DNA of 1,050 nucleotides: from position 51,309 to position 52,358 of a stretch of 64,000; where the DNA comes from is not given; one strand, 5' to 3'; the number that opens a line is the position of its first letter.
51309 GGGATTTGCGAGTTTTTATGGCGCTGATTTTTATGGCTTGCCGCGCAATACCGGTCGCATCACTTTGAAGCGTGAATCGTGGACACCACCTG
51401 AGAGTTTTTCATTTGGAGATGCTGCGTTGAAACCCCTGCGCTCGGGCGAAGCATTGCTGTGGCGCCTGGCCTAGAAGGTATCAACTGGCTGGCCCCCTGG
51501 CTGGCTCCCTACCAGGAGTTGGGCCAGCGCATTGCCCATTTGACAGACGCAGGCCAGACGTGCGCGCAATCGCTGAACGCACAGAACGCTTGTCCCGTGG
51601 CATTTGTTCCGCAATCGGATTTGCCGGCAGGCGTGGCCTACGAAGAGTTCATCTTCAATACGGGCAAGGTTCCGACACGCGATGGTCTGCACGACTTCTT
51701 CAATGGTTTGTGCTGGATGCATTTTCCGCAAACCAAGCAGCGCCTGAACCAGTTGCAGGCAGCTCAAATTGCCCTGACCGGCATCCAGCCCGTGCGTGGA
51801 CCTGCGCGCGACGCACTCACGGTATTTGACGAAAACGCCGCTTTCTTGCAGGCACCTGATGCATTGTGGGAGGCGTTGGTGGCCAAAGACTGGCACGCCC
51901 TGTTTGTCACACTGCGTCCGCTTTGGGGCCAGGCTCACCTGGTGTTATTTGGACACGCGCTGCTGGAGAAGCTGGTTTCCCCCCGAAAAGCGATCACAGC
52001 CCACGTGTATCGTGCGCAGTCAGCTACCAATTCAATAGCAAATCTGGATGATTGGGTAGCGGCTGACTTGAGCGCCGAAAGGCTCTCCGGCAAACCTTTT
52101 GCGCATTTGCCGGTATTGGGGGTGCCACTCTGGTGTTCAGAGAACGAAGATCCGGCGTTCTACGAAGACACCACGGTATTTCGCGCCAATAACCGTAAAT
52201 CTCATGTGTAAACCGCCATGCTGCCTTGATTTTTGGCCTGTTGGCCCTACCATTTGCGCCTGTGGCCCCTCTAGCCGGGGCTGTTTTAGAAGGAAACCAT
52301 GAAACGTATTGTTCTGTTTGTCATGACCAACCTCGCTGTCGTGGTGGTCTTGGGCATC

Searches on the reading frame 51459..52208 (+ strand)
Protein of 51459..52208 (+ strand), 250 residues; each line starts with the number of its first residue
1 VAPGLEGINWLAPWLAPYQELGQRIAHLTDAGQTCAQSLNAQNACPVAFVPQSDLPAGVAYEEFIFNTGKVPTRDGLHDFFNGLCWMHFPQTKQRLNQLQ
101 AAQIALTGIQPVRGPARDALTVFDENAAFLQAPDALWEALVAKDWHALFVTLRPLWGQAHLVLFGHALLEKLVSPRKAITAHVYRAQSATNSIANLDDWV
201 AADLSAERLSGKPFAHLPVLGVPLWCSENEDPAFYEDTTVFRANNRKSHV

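Call 33: search_protein_families(library=pfam, proteins=[window:51459-52208:+], max_evalue=0.01)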
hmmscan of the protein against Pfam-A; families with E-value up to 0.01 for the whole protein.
window:51459-52208:+ (250 aa): 1 family
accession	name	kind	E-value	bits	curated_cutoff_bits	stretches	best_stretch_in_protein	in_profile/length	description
PF11227.13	DUF3025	-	2.8e-69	233.6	25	1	48-243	2-211/213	Protein of unknown function (DUF3025)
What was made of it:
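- On RPE-like in-frame intragenic repeat (a functional class, not a sequence family): For DUF3025 there is no net extra length against the Pfam profile (call 33).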
